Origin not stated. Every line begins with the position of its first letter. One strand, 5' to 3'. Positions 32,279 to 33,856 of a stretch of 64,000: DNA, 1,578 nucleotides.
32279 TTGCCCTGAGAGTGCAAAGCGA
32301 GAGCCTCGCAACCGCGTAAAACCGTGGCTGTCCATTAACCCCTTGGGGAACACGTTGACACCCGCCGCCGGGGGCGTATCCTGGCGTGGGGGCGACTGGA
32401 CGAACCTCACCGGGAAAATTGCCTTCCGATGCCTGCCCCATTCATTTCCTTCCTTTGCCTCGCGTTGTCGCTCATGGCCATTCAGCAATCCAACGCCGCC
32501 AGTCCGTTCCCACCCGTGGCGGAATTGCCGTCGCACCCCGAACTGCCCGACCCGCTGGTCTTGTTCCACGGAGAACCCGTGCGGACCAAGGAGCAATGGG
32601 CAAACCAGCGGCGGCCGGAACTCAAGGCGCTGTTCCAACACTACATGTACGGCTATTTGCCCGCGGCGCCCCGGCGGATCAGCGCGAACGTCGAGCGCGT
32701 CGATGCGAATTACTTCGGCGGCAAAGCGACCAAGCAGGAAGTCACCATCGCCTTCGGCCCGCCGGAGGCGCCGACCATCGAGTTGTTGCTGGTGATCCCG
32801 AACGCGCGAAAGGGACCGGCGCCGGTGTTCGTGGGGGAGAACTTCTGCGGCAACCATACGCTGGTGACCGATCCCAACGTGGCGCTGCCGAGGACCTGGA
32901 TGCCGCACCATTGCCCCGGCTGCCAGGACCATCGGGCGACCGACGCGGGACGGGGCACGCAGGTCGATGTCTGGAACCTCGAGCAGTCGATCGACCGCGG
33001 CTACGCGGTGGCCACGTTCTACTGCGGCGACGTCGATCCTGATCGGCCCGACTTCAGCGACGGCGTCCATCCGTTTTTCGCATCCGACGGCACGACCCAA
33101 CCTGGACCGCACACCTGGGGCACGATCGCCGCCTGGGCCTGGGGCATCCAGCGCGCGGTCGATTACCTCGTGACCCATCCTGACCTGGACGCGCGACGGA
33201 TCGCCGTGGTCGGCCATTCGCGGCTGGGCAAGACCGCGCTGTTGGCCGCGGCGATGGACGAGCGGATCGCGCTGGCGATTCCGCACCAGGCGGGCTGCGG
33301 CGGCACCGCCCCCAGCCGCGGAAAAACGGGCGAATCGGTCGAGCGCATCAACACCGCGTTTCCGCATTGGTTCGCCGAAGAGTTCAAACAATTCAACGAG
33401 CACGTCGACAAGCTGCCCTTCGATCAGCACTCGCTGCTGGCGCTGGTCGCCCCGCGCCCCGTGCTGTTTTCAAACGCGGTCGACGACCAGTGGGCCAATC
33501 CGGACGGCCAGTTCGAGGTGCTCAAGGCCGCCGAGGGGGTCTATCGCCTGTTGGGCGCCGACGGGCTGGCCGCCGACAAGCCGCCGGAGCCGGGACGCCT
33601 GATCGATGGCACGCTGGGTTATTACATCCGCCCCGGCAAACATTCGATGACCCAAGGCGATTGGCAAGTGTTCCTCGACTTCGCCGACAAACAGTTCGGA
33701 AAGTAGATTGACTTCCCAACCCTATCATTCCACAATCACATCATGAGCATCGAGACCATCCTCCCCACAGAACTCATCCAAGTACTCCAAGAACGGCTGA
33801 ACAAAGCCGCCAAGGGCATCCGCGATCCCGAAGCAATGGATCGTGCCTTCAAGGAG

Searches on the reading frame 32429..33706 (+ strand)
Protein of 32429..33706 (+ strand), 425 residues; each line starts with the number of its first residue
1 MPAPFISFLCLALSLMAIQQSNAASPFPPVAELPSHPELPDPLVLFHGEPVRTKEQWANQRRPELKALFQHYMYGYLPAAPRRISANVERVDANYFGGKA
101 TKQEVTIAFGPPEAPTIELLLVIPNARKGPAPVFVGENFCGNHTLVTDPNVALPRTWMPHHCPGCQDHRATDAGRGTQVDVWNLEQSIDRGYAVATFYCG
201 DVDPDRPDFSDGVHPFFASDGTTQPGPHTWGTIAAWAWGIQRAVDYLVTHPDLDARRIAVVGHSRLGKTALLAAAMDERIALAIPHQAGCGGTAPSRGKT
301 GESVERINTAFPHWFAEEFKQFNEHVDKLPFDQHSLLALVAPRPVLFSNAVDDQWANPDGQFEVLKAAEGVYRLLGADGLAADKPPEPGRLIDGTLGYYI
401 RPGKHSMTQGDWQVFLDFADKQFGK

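Call 23: search_protein_families(library=pfam, proteins=[window:32429-33706:+], max_evalue=0.1)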
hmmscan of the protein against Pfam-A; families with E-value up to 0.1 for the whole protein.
window:32429-33706:+ (425 aa): 3 families
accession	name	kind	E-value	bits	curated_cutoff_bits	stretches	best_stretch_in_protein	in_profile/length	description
PF22244.2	GCE_fung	-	6.8e-40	137.8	27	1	186-376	37-231/231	Glucuronyl esterase, fungi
PF08840.17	BAAT_C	-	0.0052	17.3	20.9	1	241-354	7-125/210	BAAT / Acyl-CoA thioester hydrolase C terminal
PF05448.18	AXE1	-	0.007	15.6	21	1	241-286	161-206/321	Acetyl xylan esterase (AXE1)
